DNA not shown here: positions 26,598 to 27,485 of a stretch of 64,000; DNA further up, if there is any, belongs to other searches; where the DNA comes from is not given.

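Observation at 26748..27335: Catalytically dead Hin/resolvase homolog as first gene of the operon its hix-like sites control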

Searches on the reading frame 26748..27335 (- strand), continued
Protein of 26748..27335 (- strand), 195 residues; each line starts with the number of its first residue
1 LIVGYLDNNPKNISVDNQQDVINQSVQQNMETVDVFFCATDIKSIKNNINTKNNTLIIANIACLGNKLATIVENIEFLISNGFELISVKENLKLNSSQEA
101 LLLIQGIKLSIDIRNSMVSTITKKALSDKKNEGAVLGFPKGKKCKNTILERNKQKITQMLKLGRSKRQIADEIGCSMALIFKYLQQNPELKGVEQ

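Call 63: find_homologous_proteins(query=P0298, max_evalue=1e-10)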
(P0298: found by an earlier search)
Query P0298 (192 aa): 167 proteins with E <= 1e-10 among 243 candidates; the best 120 are listed.
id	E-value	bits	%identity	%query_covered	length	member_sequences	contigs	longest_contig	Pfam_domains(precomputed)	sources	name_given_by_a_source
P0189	2.9e-118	410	99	100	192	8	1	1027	PF00239.27,PF02796.22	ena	-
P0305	2.7e-49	185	50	100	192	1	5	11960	PF00239.27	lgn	-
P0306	2.8e-48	182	48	99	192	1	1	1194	PF00239.27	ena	-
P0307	3.4e-48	182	49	100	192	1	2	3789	PF00239.27,PF13384.13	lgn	-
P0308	6.2e-48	181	49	100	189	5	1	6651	PF00239.27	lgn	-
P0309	1.9e-47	179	49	100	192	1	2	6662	PF00239.27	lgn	-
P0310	6.0e-47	178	47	98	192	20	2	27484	PF00239.27,PF02796.22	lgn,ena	-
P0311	1.4e-46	176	49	99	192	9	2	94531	PF00239.27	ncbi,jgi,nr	ncbi:MAG: hypothetical protein E7010_01345 [Alphaproteobacteria bacterium]|nr:hypothetical protein [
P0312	3.9e-46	175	47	98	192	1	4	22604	PF00239.27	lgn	-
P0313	3.9e-46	175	47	98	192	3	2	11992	PF00239.27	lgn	-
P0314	8.2e-44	167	47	99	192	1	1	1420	PF00239.27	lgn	-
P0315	4.0e-37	146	41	100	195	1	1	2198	PF00239.27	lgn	-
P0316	9.8e-36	141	45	100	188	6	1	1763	PF00239.27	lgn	-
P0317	5.3e-26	109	36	97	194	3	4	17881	PF00239.27,PF02796.22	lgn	-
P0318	1.3e-23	102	31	98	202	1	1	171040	PF00239.27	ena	-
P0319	1.5e-23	101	34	98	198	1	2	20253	PF00239.27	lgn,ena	-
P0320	1.8e-23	101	34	98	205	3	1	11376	PF00239.27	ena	-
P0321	2.2e-23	101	33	98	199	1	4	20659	PF00239.27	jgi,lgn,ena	jgi:DNA invertase Pin-like site-specific DNA recombinase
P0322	4.7e-23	100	32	98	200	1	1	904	PF00239.27,PF02796.22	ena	-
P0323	5.0e-23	100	33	99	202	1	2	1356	PF00239.27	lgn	-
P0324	5.1e-23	100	29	98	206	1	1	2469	PF00239.27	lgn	-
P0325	5.3e-23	100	33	98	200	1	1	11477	PF00239.27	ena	-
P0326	6.0e-23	99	33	98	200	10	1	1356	PF00239.27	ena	-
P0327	6.2e-23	99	32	98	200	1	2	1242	PF00239.27,PF02796.22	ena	-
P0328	6.3e-23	99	31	98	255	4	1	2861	PF00239.27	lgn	-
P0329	6.8e-23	99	30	98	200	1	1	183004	PF00239.27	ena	-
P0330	7.1e-23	99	33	99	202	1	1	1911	PF00239.27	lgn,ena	-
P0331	7.9e-23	99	35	98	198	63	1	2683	PF00239.27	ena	-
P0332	1.1e-22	99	31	98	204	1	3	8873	PF00239.27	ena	-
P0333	1.4e-22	98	30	98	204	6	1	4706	PF00239.27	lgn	-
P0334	1.5e-22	98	31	98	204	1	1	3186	PF00239.27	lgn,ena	-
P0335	1.7e-22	98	31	98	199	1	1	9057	PF00239.27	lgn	-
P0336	1.7e-22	98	32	98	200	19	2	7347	PF00239.27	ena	-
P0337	2.0e-22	98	32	98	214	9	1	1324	PF00239.27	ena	-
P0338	2.0e-22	98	31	98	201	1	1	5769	PF00239.27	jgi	-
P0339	2.1e-22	98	33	99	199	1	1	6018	PF00239.27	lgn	-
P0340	2.6e-22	97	32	98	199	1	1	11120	PF00239.27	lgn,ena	-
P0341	3.5e-22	97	30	98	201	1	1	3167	PF00239.27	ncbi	-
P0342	4.8e-22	97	32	99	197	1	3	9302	PF00239.27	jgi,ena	-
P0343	5.1e-22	96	31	98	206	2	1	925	PF00239.27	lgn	-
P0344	5.1e-22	96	30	97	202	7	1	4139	PF00239.27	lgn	-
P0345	5.7e-22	96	32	98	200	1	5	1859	PF00239.27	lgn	-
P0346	6.1e-22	96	31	98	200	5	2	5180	PF00239.27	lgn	-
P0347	6.3e-22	96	31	98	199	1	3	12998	PF00239.27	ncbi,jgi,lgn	-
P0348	6.9e-22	96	32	98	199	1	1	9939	PF00239.27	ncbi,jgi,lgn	ncbi:MAG: DNA invertase Pin-like site-specific DNA recombinase [Saprospiraceae bacterium]|jgi:DNA in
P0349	7.8e-22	96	31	99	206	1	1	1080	PF00239.27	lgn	-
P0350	7.8e-22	96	30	98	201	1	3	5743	PF00239.27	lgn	-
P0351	8.0e-22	96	32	97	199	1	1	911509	PF00239.27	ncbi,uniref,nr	ncbi:master DNA invertase Mpi family serine-type recombinase [Spirosoma sp. HMF4905]|uniref:Master D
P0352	9.8e-22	96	30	98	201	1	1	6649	PF00239.27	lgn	-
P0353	1.4e-21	95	31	97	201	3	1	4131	PF00239.27,PF02796.22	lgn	-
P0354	1.4e-21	95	31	98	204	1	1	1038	PF00239.27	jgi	-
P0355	1.5e-21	95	30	98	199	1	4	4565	PF00239.27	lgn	-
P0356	1.6e-21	95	32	96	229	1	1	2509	PF00239.27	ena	-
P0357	2.2e-21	94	34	99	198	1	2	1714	PF00239.27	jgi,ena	-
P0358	2.2e-21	94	31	99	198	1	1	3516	PF00239.27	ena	-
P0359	3.1e-21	94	33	97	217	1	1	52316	PF00239.27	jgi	jgi:DNA invertase Pin-like site-specific DNA recombinase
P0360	3.2e-21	94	30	98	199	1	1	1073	PF00239.27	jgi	-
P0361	3.3e-21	94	33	97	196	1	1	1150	PF00239.27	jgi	-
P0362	4.0e-21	94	31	98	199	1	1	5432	PF00239.27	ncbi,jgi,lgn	ncbi:MAG: DNA invertase Pin-like site-specific DNA recombinase [Saprospiraceae bacterium]|jgi:DNA in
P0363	4.7e-21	93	33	97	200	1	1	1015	PF00239.27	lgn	-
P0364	6.0e-21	93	33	98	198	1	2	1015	PF00239.27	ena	-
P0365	6.8e-21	93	32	100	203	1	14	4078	PF00239.27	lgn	-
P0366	8.2e-21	93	33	97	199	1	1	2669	PF00239.27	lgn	-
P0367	8.2e-21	92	31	99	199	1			PF00239.27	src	-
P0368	8.5e-21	92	33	98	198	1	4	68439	PF00239.27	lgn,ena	-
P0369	9.3e-21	92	31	98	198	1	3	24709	PF00239.27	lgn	-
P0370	1.3e-20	92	32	98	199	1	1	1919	PF00239.27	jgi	jgi:DNA invertase Pin-like site-specific DNA recombinase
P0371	1.3e-20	92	32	99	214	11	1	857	PF00239.27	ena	-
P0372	1.4e-20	92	37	69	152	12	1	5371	PF00239.27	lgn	-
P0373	1.5e-20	92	32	98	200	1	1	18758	PF00239.27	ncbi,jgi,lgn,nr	ncbi:MAG: master DNA invertase Mpi family serine-type recombinase [Oscillospiraceae bacterium]|jgi:D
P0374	1.5e-20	92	30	98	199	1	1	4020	PF00239.27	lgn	-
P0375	1.7e-20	91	31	98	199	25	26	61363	PF00239.27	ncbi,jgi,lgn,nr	ncbi:MAG: master DNA invertase Mpi family serine-type recombinase [Saprospiraceae bacterium]|jgi:DNA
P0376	1.8e-20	91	30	98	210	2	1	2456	PF00239.27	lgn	-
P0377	2.1e-20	91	33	97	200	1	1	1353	PF00239.27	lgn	-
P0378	2.3e-20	91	33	97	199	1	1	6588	PF00239.27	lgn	-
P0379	2.3e-20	91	30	98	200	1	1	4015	PF00239.27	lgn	-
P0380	2.3e-20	91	32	98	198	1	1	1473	PF00239.27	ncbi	-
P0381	2.3e-20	91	30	98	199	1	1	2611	PF00239.27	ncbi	ncbi:MAG: master DNA invertase Mpi family serine-type recombinase [Saprospiraceae bacterium]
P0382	2.5e-20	91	32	98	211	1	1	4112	PF00239.27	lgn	-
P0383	2.8e-20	91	31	98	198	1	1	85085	PF00239.27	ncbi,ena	-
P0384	2.9e-20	91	31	98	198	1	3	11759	PF00239.27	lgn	-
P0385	3.1e-20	91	29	98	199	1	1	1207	PF00239.27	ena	-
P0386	3.1e-20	91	30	98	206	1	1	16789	PF00239.27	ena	-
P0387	3.5e-20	90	32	97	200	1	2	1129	PF00239.27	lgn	-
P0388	3.6e-20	90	32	97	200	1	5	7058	PF00239.27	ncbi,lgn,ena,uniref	ncbi:master DNA invertase Mpi family serine-type recombinase [Flavobacterium sp. FlaQc-28]|uniref:ma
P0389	3.7e-20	90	33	97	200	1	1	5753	PF00239.27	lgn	-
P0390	3.7e-20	90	32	97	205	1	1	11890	PF00239.27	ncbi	-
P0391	3.7e-20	90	33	97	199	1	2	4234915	PF00239.27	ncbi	-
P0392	3.8e-20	90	30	98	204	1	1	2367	PF00239.27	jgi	-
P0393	3.8e-20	90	33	97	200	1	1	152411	PF00239.27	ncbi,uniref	ncbi:master DNA invertase Mpi family serine-type recombinase [Flavobacterium aestuarii]|uniref:maste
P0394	4.1e-20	90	30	98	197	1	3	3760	PF00239.27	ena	-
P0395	4.5e-20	90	33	97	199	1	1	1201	PF00239.27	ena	-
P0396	4.7e-20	90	32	97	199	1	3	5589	PF00239.27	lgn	-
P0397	4.8e-20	90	33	97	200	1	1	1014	PF00239.27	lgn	-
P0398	4.8e-20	90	31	97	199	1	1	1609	PF00239.27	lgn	-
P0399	4.9e-20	90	31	97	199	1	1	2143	PF00239.27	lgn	-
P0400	5.0e-20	90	33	97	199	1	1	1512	PF00239.27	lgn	-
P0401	5.1e-20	90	32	97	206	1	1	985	PF00239.27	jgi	jgi:DNA invertase Pin-like site-specific DNA recombinase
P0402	5.6e-20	90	33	97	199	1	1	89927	PF00239.27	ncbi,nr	ncbi:MAG: master DNA invertase Mpi family serine-type recombinase [Flavobacterium sp.]|nr:master DNA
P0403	5.9e-20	90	32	97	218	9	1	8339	PF00239.27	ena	-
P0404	5.9e-20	90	33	97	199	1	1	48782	PF00239.27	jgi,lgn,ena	jgi:DNA invertase Pin-like site-specific DNA recombinase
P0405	6.0e-20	90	30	98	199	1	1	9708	PF00239.27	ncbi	-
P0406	6.5e-20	90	33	97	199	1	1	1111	PF00239.27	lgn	-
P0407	6.7e-20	90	33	97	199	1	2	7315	PF00239.27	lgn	-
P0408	6.9e-20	89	32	97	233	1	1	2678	PF00239.27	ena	-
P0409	7.2e-20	89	32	97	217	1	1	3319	PF00239.27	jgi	jgi:DNA invertase Pin-like site-specific DNA recombinase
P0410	7.2e-20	89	29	98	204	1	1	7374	PF00239.27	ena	-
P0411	7.4e-20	89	33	97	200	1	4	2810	PF00239.27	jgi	jgi:DNA invertase Pin-like site-specific DNA recombinase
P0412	7.7e-20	89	31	98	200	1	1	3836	PF00239.27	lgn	-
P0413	7.8e-20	89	33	97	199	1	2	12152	PF00239.27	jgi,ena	jgi:DNA invertase Pin-like site-specific DNA recombinase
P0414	8.0e-20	89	31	98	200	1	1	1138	PF00239.27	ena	-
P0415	8.0e-20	89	29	98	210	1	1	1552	PF00239.27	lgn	-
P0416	8.2e-20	89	32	97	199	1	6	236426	PF00239.27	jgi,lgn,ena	-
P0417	8.3e-20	89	33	97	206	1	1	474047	PF00239.27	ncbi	-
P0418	8.8e-20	89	32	97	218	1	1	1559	PF00239.27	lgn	-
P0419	9.1e-20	89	33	97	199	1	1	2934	PF00239.27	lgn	-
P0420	9.6e-20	89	32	97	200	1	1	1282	PF00239.27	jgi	jgi:DNA invertase Pin-like site-specific DNA recombinase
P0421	9.9e-20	89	31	97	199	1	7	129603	PF00239.27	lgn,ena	-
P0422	1.0e-19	89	32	97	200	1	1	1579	PF00239.27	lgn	-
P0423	1.0e-19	89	32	97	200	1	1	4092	PF00239.27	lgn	-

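Call 72: find_encoding_contigs(protein=P0002, flank=3000, max_places=5)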
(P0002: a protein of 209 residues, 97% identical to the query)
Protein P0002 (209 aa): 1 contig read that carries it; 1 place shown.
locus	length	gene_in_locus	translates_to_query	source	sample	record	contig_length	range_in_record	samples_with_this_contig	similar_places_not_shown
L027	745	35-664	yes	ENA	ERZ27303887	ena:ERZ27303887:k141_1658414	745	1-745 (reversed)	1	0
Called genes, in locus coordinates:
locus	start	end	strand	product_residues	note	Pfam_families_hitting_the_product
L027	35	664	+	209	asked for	-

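Call 78: find_related_loci(query=A1, collection=viral_contigs, flank=4000)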
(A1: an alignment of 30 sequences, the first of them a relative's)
Query A1 (195 aa) in viral_contigs; peptide patterns used: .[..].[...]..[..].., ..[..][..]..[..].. (x = any residue, [..] = any of these).
24 stretches matched a pattern, but none encodes a relative of the query by tblastn (E <= 1e-3).
